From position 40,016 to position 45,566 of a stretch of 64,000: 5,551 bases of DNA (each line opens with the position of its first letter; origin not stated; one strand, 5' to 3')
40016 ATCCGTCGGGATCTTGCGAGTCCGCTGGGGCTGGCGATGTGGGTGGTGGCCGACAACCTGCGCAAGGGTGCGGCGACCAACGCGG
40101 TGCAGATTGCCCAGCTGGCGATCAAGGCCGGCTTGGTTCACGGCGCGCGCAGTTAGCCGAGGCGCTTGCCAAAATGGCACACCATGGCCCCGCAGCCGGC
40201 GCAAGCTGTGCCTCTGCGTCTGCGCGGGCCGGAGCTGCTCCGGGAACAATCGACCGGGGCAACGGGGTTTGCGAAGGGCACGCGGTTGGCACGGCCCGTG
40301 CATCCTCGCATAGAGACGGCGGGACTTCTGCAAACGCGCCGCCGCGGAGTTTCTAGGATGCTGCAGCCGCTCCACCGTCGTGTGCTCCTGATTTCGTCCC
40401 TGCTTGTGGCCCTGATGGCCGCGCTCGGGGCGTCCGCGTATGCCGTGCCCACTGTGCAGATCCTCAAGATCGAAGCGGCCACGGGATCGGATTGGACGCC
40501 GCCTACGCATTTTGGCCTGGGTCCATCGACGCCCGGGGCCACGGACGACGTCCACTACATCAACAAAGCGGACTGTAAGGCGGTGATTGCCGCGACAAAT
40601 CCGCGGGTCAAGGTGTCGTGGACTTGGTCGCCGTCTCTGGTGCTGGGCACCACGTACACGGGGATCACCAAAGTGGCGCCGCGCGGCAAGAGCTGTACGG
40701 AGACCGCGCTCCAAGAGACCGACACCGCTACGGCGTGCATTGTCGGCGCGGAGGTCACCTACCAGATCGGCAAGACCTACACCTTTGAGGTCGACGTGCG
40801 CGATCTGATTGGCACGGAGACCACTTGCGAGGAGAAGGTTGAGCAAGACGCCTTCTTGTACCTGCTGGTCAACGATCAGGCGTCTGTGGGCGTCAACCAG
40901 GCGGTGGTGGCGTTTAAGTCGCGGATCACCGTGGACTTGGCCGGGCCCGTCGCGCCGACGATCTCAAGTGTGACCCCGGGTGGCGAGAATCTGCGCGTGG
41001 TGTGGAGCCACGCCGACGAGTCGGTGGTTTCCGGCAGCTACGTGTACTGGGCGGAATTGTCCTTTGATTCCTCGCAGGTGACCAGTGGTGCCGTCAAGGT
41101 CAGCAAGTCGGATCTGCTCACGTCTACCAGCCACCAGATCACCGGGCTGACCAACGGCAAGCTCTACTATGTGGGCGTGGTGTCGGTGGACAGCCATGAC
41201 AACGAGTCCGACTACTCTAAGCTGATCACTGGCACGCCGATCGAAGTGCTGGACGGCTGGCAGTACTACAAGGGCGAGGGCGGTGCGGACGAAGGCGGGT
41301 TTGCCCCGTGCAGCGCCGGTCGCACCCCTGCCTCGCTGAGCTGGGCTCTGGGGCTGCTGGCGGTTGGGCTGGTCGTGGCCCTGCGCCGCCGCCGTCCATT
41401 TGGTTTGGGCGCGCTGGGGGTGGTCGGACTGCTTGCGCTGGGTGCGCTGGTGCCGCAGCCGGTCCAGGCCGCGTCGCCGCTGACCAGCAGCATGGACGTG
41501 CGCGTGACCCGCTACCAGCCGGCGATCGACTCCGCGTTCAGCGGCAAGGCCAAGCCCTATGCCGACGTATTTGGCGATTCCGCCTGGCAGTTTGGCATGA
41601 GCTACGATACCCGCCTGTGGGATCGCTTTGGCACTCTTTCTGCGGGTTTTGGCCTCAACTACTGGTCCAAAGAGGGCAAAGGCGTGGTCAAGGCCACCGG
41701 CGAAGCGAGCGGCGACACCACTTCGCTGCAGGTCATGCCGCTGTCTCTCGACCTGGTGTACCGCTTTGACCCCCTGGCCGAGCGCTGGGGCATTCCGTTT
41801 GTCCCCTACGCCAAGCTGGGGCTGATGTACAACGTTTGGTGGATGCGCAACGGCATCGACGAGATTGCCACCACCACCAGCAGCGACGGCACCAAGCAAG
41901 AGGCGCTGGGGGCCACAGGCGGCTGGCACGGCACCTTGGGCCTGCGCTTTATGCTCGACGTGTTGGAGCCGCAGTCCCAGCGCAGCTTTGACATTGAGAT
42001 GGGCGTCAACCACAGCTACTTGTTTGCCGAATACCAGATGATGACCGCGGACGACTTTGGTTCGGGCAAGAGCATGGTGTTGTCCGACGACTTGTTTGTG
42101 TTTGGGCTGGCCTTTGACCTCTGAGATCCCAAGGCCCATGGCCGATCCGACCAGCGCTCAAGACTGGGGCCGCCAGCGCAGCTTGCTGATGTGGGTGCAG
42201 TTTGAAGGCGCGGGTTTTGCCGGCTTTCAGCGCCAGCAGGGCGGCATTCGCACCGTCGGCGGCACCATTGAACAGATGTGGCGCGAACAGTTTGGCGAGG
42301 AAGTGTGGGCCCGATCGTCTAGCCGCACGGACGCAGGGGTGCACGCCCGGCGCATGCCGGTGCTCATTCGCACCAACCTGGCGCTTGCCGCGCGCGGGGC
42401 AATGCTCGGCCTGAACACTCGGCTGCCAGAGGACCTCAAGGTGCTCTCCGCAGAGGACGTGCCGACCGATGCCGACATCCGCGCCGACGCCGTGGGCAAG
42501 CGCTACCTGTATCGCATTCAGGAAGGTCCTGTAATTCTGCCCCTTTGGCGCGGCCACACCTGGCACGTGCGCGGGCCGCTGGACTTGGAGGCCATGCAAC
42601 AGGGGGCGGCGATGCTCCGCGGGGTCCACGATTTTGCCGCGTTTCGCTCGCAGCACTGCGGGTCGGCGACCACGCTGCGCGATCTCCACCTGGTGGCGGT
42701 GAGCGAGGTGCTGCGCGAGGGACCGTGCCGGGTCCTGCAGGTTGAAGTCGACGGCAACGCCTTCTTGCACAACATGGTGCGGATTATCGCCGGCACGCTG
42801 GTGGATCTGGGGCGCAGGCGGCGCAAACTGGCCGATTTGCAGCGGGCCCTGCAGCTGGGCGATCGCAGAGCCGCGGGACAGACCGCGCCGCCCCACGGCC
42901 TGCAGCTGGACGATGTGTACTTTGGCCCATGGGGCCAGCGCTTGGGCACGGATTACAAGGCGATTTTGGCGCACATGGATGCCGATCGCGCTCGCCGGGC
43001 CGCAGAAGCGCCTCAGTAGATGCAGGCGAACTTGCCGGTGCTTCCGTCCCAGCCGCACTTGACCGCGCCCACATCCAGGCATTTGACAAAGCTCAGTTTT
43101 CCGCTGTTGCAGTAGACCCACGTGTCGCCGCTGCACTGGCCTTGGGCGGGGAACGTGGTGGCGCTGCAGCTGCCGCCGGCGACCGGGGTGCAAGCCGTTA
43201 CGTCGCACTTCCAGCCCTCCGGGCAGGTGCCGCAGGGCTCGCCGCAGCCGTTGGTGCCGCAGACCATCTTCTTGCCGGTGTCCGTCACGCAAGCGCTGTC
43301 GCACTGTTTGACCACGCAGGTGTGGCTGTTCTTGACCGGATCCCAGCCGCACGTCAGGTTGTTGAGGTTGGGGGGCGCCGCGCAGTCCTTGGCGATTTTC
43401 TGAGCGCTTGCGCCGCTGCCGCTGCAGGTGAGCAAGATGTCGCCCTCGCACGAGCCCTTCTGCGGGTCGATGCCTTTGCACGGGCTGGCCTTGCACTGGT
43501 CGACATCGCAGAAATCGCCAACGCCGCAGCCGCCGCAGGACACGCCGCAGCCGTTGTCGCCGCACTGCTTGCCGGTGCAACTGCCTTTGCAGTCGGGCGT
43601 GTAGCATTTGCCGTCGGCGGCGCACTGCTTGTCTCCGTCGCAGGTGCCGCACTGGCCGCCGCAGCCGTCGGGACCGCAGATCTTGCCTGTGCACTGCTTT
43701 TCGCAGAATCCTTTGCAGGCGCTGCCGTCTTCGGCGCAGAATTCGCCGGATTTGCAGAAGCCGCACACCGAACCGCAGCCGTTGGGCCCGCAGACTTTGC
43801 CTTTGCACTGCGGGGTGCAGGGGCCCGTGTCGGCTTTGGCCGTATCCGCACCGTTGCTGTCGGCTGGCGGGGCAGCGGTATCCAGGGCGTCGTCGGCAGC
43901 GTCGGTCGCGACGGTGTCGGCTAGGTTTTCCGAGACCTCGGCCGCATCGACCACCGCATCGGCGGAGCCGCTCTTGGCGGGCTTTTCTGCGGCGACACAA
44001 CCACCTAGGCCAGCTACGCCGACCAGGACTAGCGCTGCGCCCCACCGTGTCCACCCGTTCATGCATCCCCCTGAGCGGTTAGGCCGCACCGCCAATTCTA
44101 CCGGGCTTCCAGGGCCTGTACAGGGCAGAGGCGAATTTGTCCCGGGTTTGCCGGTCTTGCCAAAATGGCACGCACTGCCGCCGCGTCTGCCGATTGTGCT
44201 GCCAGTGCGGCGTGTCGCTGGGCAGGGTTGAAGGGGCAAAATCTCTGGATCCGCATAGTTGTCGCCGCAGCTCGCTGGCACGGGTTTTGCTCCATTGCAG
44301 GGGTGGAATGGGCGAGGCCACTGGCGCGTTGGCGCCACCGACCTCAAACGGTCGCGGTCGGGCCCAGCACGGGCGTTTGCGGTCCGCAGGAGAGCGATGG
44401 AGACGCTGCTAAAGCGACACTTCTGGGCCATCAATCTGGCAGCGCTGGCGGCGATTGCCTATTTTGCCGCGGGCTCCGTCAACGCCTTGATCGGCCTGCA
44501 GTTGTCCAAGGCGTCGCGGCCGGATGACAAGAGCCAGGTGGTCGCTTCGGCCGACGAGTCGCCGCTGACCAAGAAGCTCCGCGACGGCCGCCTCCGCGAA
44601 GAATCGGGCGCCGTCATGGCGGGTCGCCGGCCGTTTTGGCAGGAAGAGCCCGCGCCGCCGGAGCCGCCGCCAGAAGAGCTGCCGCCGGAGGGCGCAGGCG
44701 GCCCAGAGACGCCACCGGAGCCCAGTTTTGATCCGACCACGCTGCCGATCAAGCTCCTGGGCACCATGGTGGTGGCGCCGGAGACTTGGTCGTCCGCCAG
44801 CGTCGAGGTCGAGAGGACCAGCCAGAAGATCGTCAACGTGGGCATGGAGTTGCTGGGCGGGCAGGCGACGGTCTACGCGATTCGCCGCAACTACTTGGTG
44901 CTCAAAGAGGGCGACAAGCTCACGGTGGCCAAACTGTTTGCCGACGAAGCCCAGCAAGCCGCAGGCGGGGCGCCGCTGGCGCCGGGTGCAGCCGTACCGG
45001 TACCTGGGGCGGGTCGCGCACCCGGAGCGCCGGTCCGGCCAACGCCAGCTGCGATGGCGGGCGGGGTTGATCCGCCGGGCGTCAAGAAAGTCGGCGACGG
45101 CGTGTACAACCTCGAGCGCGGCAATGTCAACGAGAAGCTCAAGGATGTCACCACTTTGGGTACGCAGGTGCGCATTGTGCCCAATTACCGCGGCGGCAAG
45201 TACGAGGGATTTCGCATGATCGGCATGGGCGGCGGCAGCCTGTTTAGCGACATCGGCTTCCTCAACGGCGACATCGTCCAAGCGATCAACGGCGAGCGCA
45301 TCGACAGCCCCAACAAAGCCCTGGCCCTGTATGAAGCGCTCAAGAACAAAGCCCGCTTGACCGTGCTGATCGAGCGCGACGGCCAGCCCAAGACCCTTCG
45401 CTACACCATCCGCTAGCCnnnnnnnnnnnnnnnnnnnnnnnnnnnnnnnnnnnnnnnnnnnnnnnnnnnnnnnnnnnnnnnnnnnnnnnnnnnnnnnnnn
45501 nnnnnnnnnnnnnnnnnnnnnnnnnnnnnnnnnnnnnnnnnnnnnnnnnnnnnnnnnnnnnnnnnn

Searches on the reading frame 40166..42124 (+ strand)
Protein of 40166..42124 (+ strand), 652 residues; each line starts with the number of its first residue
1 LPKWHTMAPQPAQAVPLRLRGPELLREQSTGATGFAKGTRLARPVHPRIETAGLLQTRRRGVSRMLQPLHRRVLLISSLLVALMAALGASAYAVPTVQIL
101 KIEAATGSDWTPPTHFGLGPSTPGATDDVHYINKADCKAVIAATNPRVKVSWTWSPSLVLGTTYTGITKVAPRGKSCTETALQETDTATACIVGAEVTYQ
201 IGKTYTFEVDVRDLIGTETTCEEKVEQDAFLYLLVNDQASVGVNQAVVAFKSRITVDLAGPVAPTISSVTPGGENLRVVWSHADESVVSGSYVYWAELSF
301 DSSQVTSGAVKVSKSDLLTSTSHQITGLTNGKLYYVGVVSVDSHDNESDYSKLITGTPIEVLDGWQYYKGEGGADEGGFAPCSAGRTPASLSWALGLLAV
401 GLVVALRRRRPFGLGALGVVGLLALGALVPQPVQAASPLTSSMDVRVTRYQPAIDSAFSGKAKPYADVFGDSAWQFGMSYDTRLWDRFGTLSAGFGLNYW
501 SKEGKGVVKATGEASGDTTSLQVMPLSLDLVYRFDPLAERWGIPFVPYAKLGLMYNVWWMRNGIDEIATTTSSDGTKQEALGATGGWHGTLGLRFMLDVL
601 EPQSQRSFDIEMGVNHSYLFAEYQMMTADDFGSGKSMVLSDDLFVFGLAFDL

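Call 9: search_protein_families(library=ncbifam, proteins=[window:40166-42124:+], max_evalue=0.001)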
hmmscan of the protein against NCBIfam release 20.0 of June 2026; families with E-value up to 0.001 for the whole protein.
window:40166-42124:+ (652 aa): 3 families
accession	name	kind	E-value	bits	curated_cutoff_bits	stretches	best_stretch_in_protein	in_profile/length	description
NF040596.1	MXAN_2562_fam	subfamily_domain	8.6e-66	221.5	100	1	442-651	3-207/208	MXAN_2562 family outer membrane beta-barrel protein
NF045522.1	MXAN_2561_fam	equivalog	1.2e-25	90.7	150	1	96-409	20-304/304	MXAN_2561 family MXYO-CTERM-anchored protein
NF053801.1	OM_Bd0486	exception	1.2e-05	24.7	370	1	463-628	180-336/356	Bd0486 family outer membrane beta-barrel protein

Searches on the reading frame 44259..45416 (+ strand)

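Call 9: search_protein_families(library=ncbifam, proteins=[window:44259-45416:+], max_evalue=0.001)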
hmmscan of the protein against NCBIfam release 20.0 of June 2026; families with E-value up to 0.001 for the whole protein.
window:44259-45416:+ (385 aa): 3 families
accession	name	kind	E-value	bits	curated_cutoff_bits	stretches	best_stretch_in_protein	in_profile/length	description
NF041515.1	GspC_delta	equivalog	2.1e-67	228.1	150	1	52-385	1-311/311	type II secretion system protein GspC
TIGR01713.1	typeII_sec_gspC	equivalog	2e-16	60.4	101.6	1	156-379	75-254/259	type II secretion system protein GspC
NF041616.1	T2SS_C_SYNERG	exception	1.5e-10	40.9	200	1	302-385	213-296/296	type II secretion system protein GspC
